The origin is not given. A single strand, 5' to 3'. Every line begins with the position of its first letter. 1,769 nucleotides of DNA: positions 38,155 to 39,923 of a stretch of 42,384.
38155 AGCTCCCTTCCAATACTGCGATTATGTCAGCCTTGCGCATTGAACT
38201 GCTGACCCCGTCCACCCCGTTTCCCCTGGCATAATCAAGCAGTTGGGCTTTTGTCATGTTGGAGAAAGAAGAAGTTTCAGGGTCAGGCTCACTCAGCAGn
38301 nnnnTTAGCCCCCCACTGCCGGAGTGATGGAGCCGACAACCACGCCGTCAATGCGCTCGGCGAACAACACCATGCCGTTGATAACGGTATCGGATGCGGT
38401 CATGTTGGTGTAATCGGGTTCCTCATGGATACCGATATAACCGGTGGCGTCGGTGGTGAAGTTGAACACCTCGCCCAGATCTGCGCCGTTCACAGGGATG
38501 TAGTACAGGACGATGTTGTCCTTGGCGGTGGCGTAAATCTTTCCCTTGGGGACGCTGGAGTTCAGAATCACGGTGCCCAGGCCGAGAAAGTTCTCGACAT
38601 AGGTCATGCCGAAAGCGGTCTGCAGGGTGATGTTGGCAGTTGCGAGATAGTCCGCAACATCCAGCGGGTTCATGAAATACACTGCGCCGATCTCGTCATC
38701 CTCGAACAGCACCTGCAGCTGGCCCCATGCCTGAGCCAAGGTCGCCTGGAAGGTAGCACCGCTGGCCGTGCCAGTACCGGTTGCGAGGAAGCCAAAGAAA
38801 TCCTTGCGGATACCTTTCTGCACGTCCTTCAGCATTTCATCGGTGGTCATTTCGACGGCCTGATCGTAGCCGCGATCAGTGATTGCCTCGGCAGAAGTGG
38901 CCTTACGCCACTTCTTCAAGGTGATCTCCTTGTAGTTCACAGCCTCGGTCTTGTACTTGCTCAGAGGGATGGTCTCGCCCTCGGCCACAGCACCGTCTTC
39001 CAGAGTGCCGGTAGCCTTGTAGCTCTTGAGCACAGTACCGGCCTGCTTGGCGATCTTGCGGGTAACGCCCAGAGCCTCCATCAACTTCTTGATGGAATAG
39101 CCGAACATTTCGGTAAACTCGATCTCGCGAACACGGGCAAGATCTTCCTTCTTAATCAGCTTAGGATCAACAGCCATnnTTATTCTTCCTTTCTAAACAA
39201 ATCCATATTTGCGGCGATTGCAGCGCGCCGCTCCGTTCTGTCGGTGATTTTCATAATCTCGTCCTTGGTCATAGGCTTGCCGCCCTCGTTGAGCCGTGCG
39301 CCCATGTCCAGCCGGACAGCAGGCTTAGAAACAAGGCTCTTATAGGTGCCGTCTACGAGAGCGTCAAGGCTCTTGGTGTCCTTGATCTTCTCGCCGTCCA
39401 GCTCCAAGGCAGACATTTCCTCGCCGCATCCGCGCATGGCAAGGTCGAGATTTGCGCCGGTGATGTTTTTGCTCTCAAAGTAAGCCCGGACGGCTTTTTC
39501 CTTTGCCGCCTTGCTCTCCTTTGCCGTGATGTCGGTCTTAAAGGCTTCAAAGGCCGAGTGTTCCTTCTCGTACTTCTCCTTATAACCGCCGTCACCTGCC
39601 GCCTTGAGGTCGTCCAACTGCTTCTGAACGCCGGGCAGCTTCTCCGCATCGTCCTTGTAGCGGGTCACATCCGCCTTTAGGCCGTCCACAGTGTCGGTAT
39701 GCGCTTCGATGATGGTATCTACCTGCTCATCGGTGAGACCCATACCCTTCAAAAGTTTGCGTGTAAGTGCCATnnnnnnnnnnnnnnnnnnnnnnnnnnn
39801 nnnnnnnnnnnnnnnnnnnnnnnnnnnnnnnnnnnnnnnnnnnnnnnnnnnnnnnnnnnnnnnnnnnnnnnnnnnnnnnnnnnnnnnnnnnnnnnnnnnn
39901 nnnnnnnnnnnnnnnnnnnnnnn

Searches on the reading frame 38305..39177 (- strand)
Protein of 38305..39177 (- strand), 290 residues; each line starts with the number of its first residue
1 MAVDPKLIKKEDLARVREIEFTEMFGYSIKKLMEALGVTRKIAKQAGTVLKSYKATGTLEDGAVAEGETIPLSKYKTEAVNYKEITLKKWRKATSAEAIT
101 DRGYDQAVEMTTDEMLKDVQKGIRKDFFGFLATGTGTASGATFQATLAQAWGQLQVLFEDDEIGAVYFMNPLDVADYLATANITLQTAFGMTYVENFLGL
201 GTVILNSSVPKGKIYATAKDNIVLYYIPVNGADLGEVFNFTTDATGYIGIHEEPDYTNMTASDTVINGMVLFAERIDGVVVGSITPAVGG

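Call 7: search_protein_families(library=pfam, proteins=[window:38305-39177:-], max_evalue=1)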
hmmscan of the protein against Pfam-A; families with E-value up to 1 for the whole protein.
window:38305-39177:- (290 aa): 1 family
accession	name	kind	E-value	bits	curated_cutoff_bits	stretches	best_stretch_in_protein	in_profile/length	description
PF25209.1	Phage_capsid_4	-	1.5e-06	29.2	27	1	18-242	8-232/262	Phage capsid protein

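Call 8: search_protein_families(library=phrogs, proteins=[window:38305-39177:-], max_evalue=1)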
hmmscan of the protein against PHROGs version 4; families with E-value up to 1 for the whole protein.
window:38305-39177:- (290 aa): 4 families
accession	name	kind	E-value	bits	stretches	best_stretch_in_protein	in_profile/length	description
phrog_544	-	head and packaging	4.4e-58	197.9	1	5-283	9-272/282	major head protein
phrog_30620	-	unknown function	0.00011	22.9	1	40-182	40-177/184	-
phrog_1490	-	other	0.2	12.9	1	91-130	39-78/106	lipoprotein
phrog_18075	-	unknown function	0.21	12.6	1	129-165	21-56/71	-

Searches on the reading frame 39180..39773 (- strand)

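Call 7: search_protein_families(library=pfam, proteins=[window:39180-39773:-], max_evalue=1)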
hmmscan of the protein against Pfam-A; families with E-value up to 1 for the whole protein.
window:39180-39773:- (197 aa): 2 families
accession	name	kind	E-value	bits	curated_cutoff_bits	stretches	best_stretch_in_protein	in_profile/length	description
PF06810.17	Phage_scaffold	-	1.8e-09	38.3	35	1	4-134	2-135/170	Phage capsid assembly scaffolding protein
PF02465.23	FliD_N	-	0.086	13.9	24.8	1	14-87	5-72/97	Flagellar hook-associated protein 2 N-terminus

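Call 8: search_protein_families(library=phrogs, proteins=[window:39180-39773:-], max_evalue=1)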
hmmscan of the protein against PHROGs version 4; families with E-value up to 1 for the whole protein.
window:39180-39773:- (197 aa): 3 families
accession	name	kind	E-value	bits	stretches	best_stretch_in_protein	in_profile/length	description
phrog_9604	-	tail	0.018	15.2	1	24-118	258-346/481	tail protein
phrog_19577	-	head and packaging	0.021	15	1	18-159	63-197/378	minor head protein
phrog_24147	-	DNA, RNA and nucleotide metabolism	0.14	13.4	1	19-62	45-88/93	DNA polymerase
